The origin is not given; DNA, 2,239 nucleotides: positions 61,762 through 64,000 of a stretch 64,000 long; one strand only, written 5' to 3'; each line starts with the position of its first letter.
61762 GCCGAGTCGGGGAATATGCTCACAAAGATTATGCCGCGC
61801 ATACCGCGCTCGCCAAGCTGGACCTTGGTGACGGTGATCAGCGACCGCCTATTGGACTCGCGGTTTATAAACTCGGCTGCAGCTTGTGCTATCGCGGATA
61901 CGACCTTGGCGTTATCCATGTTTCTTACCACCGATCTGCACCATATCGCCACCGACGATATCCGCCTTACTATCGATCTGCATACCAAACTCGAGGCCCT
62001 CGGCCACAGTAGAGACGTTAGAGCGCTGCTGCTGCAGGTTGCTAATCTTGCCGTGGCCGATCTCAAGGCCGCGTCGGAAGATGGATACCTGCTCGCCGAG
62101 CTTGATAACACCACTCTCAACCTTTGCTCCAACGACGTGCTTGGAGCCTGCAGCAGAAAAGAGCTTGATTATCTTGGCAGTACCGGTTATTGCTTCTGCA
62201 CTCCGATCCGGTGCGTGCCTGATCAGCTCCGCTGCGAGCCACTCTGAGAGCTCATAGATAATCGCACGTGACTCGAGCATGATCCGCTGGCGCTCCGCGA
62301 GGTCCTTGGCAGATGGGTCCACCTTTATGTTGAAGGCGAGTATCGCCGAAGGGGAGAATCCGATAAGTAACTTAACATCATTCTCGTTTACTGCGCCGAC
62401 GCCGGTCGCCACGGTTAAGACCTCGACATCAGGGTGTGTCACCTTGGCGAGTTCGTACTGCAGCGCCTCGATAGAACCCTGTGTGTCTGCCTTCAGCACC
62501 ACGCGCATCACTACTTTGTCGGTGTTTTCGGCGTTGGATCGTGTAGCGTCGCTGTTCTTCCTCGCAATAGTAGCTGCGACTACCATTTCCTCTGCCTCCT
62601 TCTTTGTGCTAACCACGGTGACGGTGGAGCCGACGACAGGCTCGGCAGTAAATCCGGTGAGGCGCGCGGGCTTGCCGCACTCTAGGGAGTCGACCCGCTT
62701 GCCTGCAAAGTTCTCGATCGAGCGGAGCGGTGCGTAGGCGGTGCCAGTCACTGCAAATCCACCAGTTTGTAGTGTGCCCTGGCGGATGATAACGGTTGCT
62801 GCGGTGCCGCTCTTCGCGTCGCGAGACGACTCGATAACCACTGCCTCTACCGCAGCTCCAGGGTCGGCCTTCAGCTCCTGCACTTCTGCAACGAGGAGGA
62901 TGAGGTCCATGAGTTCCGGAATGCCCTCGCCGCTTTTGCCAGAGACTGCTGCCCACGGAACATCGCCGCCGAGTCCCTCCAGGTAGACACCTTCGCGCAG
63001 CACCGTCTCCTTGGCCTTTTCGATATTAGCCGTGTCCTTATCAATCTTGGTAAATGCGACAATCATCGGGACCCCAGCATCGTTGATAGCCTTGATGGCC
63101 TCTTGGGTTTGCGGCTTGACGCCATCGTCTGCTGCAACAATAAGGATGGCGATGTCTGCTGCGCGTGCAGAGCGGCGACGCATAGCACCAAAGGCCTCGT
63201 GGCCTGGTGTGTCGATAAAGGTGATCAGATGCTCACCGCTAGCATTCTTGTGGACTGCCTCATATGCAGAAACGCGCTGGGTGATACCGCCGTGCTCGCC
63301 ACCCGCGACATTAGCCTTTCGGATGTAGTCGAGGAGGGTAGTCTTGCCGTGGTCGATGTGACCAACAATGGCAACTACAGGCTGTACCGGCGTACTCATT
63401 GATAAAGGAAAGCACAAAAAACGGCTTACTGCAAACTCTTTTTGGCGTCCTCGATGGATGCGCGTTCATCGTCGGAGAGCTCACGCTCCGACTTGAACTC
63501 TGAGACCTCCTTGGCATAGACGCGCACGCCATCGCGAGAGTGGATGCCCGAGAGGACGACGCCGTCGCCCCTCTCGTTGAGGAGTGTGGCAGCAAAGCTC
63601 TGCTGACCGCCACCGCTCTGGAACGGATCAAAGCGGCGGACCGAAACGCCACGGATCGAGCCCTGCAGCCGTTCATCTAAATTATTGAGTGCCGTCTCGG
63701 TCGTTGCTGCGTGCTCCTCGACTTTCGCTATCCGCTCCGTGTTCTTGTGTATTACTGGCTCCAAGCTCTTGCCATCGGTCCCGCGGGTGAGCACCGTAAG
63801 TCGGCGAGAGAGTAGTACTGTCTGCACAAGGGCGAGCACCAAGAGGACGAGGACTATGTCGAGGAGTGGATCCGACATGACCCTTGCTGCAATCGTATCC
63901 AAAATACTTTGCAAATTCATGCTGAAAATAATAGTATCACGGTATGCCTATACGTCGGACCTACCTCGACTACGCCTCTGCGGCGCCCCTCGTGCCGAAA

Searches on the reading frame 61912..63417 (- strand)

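Call 10: search_protein_families(library=pfam, proteins=[window:61912-63417:-], max_evalue=0.001)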
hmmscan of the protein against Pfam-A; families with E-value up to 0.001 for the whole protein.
window:61912-63417:- (501 aa): 7 families
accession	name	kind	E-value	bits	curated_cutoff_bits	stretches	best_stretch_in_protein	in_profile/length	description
PF00009.33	GTP_EFTU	-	3.5e-35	121.7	26.5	1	15-175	6-184/188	Elongation factor Tu GTP binding domain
PF11987.13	IF-2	-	9.5e-24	84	27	1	286-392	9-114/117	Translation-initiation factor 2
PF01926.29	MMR_HSR1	-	7e-11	42.7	21.9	1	15-124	2-113/113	50S ribosome-binding GTPase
PF22042.2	EF-G_D2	-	7.9e-10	39.2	27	1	190-269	2-84/84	Elongation factor G domain 2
PF08477.19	Roc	-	9e-05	23.1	27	1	15-126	2-119/119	Ras of Complex, Roc, domain of DAPkinase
PF14578.12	GTP_EFTU_D4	-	0.00018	21.8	23.8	1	424-491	16-78/86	Elongation factor Tu domain 4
PF00350.29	Dynamin_N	-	0.00074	20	27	0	15-50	1-36/168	Dynamin family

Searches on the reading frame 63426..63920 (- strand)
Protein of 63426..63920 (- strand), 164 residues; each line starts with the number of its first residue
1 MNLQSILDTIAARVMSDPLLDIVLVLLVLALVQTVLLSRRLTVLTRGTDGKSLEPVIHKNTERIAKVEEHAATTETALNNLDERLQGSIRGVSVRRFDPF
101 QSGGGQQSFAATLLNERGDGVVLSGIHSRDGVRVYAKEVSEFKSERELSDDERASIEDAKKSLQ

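Call 22: find_encoding_contigs(protein=window:63426-63920:-, flank=10000, max_places=3)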
Protein window:63426-63920:- (164 aa): 2 contigs read that carry it; 2 places shown.
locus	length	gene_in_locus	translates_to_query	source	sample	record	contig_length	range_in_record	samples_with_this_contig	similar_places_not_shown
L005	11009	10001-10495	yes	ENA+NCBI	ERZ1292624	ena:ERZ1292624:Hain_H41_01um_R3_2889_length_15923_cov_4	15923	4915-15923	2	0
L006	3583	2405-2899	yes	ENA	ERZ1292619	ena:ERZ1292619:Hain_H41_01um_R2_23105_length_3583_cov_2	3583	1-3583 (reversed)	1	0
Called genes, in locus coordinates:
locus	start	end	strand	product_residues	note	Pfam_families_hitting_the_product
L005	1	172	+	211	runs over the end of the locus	PF00215:OMPdecase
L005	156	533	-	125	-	PF07885:Ion_trans_2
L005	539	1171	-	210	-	PF00578:AhpC-TSA, PF08534:Redoxin, PF10417:1-cysPrx_C (weak)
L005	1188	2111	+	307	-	PF01745:IPT, PF01715:IPPT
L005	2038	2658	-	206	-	-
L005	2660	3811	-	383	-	PF18895:T4SS_pilin (faint), PF01464:SLT (weak)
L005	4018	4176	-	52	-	-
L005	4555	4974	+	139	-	-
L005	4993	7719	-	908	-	PF02861:Clp_N, PF23569:NBD_SMAX1 (weak), PF00004:AAA, PF17871:AAA_lid_9, PF00004:AAA, PF07724:AAA_2, PF07728:AAA_5, PF10431:ClpB_D2-small, +6 more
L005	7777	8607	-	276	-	-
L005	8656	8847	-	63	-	-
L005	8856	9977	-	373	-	PF00266:Aminotran_5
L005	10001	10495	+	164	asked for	PF14584:DUF4446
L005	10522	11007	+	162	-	?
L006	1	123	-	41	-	?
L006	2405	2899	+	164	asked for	PF14584:DUF4446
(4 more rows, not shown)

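Call 35: search_protein_families(library=pfam, proteins=[L005:2660-3871:-, L005:2038-2658:-], max_evalue=0.1)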
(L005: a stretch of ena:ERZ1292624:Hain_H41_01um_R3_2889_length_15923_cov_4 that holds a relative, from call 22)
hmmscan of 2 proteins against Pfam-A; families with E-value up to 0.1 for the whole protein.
L005:2660-3871:- (403 aa): 2 families
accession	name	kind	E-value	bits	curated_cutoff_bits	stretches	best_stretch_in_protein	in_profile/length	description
PF01464.25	SLT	-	3e-06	27.2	21.3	1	240-352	11-101/117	Transglycosylase SLT domain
PF18895.5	T4SS_pilin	-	1.9e-05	25.1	26.6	1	58-122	8-71/71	Type IV secretion system pilin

L005:2038-2658:- (206 aa): 0 families

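Call 89: search_protein_families(library=ncbifam, proteins=[L005:2660-3871:-, L005:2038-2658:-, L005:4555-4974:+], max_evalue=0.1)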
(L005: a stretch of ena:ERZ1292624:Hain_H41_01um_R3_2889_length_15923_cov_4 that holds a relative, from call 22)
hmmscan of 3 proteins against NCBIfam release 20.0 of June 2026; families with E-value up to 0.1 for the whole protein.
L005:2660-3871:- (403 aa): 2 families
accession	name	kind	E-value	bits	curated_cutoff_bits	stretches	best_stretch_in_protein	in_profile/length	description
NF045849.1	ICE_MMCAP2_0565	equivalog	0.0018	17.9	40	1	66-123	20-77/80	Mbov_0395 family pilin-like conjugal transfer protein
NF001194.0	PRK00159.1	equivalog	0.0082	16.3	102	1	97-149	28-76/87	cell division protein CrgA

L005:2038-2658:- (206 aa): 0 families

L005:4555-4974:+ (139 aa): 3 families
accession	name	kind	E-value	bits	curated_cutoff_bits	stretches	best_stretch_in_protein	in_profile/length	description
TIGR04086.1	TIGR04086_membr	hypoth_equivalog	0.021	15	30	0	7-98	2-83/115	TIGR04086 family membrane protein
NF033135.1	cmx_cmrA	equivalog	0.082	12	400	1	12-103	3-92/374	Cmx/CmrA family chloramphenicol efflux MFS transporter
NF041440.1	hydrolase_YghX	exception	0.085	12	460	0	65-102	16-53/292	YghX family hydrolase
